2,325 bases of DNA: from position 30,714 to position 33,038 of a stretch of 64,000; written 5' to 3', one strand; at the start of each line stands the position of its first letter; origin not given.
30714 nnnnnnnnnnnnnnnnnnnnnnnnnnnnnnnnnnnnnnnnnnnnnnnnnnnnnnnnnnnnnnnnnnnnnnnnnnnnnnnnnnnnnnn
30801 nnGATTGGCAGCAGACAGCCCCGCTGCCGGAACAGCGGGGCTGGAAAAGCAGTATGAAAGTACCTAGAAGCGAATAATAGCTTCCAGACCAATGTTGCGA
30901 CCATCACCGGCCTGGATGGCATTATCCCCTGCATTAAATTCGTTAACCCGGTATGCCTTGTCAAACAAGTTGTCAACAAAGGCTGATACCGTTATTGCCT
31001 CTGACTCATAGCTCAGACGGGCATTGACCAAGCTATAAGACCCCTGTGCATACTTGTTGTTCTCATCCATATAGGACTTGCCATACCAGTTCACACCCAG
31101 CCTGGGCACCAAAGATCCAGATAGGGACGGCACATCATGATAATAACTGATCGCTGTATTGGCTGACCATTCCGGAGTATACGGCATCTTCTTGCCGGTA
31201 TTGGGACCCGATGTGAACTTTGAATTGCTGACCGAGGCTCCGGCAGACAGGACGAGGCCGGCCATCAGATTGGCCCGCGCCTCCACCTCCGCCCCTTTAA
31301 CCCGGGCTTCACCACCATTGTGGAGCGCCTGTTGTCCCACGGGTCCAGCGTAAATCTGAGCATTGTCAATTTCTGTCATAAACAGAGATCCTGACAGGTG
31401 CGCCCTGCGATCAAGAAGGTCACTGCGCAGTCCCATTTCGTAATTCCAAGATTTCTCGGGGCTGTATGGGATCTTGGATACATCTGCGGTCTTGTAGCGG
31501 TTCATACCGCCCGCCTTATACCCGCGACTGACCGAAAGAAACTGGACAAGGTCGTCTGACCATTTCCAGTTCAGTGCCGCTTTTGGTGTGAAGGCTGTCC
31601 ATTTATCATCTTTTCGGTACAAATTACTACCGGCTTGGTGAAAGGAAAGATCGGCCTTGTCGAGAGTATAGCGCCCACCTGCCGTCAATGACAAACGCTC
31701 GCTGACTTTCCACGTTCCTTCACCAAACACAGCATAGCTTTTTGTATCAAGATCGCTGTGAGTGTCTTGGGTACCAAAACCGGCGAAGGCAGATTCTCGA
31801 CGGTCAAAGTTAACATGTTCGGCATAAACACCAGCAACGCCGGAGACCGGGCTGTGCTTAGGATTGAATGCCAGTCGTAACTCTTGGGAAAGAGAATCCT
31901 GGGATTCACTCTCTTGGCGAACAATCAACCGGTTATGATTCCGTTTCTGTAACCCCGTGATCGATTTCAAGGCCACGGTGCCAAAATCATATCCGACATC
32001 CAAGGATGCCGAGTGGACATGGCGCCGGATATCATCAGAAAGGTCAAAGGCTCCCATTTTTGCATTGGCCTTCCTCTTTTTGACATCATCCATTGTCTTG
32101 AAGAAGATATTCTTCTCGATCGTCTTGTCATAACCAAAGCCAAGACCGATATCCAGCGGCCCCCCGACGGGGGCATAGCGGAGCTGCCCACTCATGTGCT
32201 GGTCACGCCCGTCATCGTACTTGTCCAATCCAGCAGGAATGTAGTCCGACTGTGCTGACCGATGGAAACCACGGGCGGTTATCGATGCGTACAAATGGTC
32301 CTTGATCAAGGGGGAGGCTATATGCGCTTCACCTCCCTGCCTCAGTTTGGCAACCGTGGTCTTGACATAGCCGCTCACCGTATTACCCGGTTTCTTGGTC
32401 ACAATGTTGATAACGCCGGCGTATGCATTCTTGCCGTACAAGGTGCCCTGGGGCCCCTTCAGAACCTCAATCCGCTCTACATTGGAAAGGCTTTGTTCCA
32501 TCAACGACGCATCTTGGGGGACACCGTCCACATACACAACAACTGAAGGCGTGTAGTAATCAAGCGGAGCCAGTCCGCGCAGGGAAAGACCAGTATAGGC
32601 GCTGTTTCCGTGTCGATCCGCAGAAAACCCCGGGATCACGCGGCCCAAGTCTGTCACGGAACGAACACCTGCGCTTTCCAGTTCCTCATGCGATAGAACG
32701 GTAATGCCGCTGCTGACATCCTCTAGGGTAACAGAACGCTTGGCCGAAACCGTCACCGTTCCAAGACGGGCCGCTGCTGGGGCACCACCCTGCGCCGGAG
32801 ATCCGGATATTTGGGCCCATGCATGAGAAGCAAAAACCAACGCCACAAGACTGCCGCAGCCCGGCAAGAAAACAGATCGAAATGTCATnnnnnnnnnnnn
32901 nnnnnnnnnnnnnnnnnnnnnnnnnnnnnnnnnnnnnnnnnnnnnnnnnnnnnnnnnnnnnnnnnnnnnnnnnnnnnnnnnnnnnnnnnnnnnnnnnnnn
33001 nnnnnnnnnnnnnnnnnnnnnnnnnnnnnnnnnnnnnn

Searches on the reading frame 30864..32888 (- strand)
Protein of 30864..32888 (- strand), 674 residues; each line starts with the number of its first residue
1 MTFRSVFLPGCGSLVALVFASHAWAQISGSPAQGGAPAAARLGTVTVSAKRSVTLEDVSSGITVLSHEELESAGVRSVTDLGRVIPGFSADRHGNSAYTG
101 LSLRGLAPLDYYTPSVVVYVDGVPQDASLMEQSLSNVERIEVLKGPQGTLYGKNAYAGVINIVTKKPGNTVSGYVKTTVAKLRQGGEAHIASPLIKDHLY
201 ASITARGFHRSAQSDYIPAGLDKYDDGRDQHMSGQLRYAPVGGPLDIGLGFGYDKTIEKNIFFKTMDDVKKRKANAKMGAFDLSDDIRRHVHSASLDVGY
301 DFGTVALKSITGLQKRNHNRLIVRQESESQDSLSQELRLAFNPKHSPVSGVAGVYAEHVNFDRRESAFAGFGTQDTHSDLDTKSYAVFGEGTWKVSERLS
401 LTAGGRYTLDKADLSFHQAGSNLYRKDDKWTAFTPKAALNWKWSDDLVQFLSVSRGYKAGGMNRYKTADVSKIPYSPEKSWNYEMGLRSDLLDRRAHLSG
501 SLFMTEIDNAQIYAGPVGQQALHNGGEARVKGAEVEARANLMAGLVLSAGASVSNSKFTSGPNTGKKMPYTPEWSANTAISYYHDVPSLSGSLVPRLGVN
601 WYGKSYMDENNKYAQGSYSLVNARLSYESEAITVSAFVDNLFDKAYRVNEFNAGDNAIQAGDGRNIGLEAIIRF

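Call 5: search_protein_families(library=pfam, proteins=[window:30864-32888:-], max_evalue=0.001)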
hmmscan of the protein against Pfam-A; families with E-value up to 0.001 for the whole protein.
window:30864-32888:- (674 aa): 3 families
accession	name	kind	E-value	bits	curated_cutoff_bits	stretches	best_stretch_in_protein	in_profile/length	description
PF00593.30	TonB_dep_Rec_b-barrel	-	4.1e-52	178.9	27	1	226-641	9-436/436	TonB dependent receptor-like, beta-barrel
PF07715.20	Plug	-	1.4e-20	74.2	23.9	1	55-159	2-107/107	TonB-dependent Receptor Plug Domain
PF25183.1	OMP_b-brl_4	-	0.00092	18.1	30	0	349-426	339-409/838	Outer membrane beta barrel domain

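Call 6: search_protein_families(library=ncbifam, proteins=[window:30864-32888:-], max_evalue=0.00001)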
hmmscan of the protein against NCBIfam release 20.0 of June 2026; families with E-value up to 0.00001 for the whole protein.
window:30864-32888:- (674 aa): 29 families (the best 25 are shown)
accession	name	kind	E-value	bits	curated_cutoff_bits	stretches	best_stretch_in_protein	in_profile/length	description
TIGR01783.1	TonB-siderophor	subfamily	3.5e-75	253.9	223.5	2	362-674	338-649/649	TonB-dependent siderophore receptor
NF007465.0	PRK10044.1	equivalog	8.6e-32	110.2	803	2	397-674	455-726/726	ferrichrome porin FhuA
TIGR01786.1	TonB-hemlactrns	subfamily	6e-31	107.5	323.75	2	44-167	2-136/719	TonB-dependent hemoglobin/transferrin/lactoferrin family receptor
TIGR01785.1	TonB-hemin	subfamily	7.5e-30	104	316.85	2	42-168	1-132/677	TonB-dependent heme/hemoglobin receptor family protein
NF010010.0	PRK13483.1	equivalog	6.1e-27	93.9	927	1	40-652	31-644/660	ligand-gated channel protein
NF053590.1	TonB_dep_TOL0244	equivalog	1.8e-24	86.4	645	1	45-198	15-173/604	TOL_0244 family TonB-dependent receptor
NF010651.0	PRK14050.1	equivalog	3.1e-24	85.1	884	2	400-668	467-724/730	TonB-dependent siderophore receptor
NF007349.0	PRK09840.1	equivalog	9.2e-24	83.4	686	2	48-171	61-181/760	catecholate siderophore receptor Fiu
TIGR01779.1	TonB-B12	equivalog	1.2e-23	83.6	599.7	2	37-171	27-160/614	TonB-dependent vitamin B12 receptor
NF010012.0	PRK13486.1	equivalog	5.2e-23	81.3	924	1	53-663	37-671/696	TonB-dependent receptor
NF010038.0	PRK13513.1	equivalog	3.5e-21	75.4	942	1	47-506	41-481/659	ligand-gated channel protein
NF050067.1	TonBEntbctnRecCfrA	equivalog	3.4e-18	65.3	1200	1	39-213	23-213/698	TonB-dependent ferric enterobactin receptor CfrA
NF041535.1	TonB_rec_PqqU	equivalog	9.7e-18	63.8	1200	2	391-667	378-666/676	TonB-dependent receptor PqqU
NF047944.1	FoxamRcptFoxA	equivalog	2e-16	59.4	1300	2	397-646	426-671/697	ferrioxamine B receptor FoxA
NF010650.0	PRK14049.1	equivalog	6.5e-16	57.7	904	1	399-633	448-685/729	ferrioxamine B receptor precursor protein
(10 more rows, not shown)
